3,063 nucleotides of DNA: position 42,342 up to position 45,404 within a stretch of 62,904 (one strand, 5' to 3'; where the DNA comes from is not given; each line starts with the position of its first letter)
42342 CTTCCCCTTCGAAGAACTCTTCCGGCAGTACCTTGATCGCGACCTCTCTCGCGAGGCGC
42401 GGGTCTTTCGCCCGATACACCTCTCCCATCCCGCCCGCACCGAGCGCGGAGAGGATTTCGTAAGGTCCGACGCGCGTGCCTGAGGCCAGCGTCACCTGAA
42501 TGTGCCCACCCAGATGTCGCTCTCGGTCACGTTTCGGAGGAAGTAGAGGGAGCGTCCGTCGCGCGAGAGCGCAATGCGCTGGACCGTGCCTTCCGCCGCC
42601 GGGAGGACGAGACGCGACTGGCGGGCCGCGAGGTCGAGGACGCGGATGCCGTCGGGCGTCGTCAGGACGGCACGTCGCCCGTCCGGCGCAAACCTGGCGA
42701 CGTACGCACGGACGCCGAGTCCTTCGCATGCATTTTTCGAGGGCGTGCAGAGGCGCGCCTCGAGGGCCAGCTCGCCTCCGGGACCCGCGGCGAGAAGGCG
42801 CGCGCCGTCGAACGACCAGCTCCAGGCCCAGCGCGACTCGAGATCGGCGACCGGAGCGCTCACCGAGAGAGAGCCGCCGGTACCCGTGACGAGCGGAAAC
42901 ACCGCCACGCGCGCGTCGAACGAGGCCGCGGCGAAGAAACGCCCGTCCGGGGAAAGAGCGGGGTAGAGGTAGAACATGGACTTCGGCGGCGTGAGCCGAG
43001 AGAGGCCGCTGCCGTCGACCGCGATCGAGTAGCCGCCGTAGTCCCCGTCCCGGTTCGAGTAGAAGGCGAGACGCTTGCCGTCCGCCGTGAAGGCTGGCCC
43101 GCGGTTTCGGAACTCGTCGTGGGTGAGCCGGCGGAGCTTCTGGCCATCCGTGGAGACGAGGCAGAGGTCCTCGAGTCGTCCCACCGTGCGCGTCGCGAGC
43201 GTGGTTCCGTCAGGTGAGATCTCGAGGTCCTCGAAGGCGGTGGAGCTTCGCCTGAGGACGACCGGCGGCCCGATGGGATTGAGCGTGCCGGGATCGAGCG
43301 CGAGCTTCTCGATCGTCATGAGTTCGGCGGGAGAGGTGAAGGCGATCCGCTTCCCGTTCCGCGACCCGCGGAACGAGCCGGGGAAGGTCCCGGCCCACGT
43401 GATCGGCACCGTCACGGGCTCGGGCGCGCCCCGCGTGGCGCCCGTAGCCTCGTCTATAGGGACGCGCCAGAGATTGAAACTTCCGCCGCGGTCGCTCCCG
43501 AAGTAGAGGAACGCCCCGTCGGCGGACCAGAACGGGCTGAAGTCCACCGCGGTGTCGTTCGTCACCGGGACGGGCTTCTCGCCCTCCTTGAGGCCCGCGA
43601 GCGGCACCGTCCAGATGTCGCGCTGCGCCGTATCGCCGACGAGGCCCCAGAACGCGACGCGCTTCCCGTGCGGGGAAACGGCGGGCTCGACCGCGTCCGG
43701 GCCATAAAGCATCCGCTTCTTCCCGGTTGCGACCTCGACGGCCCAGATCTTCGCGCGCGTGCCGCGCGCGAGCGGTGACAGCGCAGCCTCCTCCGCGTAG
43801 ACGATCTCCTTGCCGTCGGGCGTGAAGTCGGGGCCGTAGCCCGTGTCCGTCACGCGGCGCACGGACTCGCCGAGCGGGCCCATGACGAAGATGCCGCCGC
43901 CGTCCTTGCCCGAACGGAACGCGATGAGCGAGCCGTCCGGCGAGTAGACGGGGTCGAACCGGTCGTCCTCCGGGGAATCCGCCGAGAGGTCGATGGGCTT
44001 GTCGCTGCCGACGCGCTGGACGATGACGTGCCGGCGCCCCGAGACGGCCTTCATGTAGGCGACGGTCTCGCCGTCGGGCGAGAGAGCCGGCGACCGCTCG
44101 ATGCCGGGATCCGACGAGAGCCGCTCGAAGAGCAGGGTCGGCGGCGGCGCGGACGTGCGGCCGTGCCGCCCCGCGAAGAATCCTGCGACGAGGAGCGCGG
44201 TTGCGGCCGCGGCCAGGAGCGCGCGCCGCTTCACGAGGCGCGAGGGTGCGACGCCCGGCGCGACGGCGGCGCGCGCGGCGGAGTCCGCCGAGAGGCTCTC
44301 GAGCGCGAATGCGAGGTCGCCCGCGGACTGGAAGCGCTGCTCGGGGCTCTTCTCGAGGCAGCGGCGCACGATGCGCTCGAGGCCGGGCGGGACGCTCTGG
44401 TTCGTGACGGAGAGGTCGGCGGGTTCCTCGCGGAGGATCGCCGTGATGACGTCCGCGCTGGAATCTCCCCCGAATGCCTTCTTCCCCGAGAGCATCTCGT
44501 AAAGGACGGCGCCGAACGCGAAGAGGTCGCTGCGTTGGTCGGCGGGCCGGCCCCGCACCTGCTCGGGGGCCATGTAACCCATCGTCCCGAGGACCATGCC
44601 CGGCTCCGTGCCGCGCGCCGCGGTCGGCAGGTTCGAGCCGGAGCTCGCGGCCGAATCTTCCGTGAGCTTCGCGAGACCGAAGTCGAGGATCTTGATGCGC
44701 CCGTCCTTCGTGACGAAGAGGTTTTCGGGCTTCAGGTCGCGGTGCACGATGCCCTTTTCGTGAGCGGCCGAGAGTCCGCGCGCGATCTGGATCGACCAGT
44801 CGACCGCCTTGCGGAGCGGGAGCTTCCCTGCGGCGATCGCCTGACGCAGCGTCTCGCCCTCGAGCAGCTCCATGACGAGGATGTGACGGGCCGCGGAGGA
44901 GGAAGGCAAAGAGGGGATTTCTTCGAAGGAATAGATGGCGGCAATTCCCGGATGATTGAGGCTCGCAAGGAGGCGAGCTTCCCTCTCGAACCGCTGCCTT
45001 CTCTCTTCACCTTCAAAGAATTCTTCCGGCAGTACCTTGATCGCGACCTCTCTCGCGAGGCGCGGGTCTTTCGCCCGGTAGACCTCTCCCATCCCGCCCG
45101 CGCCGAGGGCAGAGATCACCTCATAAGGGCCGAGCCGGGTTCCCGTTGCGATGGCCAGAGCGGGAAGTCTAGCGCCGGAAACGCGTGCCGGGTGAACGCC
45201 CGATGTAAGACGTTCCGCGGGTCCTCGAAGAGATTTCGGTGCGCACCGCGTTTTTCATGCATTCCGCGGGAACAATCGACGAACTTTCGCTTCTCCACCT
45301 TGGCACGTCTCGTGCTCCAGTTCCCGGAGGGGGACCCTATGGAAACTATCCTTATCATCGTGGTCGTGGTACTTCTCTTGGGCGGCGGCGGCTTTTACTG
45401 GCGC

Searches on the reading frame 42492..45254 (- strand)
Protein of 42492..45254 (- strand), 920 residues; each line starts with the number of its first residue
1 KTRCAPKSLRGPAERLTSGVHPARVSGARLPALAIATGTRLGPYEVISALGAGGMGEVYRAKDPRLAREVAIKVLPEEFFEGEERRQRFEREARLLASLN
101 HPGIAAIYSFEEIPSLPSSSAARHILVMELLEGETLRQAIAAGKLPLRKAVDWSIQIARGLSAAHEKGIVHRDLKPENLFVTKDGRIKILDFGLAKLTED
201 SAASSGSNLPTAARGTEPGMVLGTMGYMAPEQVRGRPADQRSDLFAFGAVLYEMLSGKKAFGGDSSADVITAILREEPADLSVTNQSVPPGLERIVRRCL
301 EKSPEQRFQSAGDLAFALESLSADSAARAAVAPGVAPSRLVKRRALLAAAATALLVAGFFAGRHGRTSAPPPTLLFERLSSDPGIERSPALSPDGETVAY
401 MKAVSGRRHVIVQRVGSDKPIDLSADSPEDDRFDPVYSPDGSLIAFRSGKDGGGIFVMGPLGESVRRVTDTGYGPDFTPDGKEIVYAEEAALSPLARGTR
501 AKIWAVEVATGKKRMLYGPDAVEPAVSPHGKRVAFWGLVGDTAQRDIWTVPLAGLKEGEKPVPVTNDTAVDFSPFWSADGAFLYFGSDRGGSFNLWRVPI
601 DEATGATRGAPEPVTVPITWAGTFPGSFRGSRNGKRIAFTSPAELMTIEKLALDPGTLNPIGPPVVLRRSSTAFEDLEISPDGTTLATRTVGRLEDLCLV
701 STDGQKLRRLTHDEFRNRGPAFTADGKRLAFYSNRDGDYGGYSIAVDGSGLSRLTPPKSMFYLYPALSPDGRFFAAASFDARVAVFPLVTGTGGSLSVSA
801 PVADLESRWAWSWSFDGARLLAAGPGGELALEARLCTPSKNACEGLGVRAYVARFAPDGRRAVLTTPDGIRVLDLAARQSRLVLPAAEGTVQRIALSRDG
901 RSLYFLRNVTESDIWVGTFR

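Call 12: search_protein_families(library=pfam, proteins=[window:42492-45254:-], max_evalue=0.01)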
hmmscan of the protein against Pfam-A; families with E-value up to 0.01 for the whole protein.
window:42492-45254:- (920 aa): 9 families
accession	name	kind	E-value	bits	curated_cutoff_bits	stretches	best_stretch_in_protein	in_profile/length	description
PF00069.31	Pkinase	-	4.7e-49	167.6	31.7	1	44-309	1-253/263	Protein kinase domain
PF07714.23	PK_Tyr_Ser-Thr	-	3.6e-34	118.7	23.1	1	46-308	3-249/258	Protein tyrosine and serine/threonine kinase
PF07676.18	PD40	-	6.2e-34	115.7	20.9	3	707-742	1-34/38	WD40-like Beta Propeller Repeat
PF03109.22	ABC1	-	2.3e-09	37.2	22.9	1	110-199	129-218/244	ABC1 atypical kinase-like domain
PF01636.29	APH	-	5.6e-06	26.7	23.2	1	160-197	161-199/239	Phosphotransferase enzyme family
PF01163.29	RIO1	-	0.00055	20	22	1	120-193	77-149/187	RIO domain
PF25174.1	Beta-prop_THOC3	-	0.00089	18.8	305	0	676-791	93-203/272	THOC3 beta-propeller domain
PF06293.20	Kdo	-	0.0022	17.9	21.3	1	86-196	55-170/207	Lipopolysaccharide kinase (Kdo/WaaP) family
PF00930.27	DPPIV_N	-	0.0073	15.5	22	0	696-775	261-344/354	Dipeptidyl peptidase IV (DPP IV) N-terminal region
